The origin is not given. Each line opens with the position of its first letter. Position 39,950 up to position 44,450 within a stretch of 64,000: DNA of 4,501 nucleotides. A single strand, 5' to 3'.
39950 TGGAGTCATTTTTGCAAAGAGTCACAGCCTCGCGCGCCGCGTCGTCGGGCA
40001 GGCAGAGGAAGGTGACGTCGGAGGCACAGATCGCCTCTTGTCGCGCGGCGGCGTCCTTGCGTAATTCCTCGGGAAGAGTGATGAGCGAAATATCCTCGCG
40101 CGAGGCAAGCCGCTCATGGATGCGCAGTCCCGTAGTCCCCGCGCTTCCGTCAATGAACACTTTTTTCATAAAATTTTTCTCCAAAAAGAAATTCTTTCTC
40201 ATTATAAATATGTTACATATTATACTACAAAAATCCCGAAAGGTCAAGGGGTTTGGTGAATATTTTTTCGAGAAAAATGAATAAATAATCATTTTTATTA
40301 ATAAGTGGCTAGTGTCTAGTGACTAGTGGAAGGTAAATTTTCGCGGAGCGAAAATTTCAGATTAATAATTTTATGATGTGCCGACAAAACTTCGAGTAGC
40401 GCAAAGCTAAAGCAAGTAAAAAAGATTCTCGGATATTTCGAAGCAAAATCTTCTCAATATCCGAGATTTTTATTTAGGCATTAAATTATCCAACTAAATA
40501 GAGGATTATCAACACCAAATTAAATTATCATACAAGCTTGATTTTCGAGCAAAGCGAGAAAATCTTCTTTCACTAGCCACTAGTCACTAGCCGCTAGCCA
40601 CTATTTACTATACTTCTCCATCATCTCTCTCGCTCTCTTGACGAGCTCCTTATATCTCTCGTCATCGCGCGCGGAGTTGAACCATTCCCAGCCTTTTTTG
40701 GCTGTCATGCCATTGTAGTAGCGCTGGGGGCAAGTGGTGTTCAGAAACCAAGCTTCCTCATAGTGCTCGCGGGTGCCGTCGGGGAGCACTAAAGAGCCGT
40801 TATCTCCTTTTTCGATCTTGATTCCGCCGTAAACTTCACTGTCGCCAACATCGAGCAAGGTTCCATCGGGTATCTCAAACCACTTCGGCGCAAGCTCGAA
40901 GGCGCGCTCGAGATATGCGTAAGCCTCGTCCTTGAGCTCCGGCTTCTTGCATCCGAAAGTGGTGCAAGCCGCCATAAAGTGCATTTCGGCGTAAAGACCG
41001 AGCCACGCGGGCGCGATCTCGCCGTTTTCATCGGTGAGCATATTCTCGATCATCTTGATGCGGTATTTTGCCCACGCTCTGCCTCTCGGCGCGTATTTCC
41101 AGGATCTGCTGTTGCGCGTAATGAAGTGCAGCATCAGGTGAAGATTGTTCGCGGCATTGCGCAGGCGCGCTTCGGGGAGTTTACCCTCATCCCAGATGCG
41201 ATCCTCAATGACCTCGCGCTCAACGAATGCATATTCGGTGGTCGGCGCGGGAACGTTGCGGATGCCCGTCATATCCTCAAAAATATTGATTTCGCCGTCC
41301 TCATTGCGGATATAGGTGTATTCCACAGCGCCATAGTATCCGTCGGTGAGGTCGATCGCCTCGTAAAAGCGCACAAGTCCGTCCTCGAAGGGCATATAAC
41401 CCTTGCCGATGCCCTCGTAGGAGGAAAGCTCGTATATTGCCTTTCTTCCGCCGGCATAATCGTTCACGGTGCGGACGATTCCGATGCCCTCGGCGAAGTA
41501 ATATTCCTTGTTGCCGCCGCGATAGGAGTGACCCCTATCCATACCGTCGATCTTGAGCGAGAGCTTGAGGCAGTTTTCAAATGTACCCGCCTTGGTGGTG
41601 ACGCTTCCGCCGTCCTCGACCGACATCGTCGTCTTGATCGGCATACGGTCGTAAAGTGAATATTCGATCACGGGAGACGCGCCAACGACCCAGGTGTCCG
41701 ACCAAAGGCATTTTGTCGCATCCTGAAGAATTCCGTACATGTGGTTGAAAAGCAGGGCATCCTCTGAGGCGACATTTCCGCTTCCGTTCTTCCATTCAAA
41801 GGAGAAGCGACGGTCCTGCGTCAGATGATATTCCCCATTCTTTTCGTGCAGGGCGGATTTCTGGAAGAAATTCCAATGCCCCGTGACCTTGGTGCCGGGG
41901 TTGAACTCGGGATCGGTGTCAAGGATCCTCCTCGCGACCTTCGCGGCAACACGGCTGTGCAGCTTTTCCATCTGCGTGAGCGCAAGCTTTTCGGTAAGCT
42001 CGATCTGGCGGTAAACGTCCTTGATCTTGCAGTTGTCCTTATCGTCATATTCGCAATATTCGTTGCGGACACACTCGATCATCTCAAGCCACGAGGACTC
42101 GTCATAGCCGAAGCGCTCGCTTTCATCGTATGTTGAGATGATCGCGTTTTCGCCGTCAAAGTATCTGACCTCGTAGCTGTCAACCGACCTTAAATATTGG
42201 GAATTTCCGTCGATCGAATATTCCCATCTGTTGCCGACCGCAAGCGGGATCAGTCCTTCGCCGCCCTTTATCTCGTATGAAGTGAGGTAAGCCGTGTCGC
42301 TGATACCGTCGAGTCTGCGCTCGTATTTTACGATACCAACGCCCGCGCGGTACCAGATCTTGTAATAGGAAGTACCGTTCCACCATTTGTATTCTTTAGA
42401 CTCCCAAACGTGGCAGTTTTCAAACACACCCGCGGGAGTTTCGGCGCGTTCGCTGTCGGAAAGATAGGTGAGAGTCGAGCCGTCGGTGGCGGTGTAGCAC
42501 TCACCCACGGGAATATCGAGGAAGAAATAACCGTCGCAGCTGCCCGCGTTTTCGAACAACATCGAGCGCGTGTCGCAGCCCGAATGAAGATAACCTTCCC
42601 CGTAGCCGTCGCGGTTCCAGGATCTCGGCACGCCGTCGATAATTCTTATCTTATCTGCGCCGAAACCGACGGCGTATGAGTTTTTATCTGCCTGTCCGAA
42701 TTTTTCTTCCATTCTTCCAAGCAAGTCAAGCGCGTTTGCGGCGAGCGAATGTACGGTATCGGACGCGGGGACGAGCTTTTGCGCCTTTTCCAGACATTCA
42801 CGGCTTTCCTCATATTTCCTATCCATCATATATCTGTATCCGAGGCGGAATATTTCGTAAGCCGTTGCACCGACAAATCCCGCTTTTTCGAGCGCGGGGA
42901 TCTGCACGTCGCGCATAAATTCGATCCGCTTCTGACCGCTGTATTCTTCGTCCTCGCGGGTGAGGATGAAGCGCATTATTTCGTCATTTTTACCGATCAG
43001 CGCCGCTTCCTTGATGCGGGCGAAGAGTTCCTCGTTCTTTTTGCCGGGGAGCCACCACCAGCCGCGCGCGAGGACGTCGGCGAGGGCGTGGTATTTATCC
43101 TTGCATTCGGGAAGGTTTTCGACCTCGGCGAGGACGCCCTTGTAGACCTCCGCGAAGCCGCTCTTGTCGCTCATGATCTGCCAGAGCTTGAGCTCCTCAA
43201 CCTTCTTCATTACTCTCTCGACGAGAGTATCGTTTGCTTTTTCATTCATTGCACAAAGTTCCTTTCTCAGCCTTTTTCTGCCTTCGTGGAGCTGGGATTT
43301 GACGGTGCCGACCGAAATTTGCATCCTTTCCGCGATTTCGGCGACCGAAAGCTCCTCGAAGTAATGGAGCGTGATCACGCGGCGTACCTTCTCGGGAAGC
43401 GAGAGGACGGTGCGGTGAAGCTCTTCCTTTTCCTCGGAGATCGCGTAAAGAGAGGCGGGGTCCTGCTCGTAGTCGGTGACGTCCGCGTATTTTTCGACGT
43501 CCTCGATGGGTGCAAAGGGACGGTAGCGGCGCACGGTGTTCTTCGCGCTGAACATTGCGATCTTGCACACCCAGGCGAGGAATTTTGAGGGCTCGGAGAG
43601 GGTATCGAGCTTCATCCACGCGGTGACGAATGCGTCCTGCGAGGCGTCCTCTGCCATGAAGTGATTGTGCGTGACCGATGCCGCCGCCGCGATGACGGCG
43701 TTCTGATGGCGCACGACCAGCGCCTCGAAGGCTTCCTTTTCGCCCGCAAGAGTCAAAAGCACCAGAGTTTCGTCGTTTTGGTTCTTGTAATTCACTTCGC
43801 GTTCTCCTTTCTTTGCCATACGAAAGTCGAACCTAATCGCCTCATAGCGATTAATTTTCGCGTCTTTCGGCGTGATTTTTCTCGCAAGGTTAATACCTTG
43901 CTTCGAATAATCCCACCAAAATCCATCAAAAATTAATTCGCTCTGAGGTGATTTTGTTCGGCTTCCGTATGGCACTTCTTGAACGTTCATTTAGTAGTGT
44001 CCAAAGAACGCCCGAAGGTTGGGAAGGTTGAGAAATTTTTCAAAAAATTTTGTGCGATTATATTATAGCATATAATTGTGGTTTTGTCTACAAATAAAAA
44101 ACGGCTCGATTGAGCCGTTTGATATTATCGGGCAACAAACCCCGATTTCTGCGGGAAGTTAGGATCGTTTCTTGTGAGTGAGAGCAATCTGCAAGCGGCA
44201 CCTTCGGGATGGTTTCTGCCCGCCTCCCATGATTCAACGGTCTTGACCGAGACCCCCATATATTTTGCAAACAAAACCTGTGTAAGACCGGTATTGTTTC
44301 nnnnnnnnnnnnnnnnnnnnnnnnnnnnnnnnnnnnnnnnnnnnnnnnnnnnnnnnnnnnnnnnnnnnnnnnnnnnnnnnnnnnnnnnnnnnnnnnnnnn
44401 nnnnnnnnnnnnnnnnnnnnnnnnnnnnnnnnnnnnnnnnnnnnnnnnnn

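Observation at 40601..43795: ECF sigma factor fused to a ~850-aa cytoplasmic domain with an internal duplication and no partner anti-sigma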

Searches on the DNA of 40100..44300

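Call 97: search_rna_families(source=window, start=40100, end=44300, threshold=evalue, max_evalue=1)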
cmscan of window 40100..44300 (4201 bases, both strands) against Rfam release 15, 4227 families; matches with E-value up to 1: 0.
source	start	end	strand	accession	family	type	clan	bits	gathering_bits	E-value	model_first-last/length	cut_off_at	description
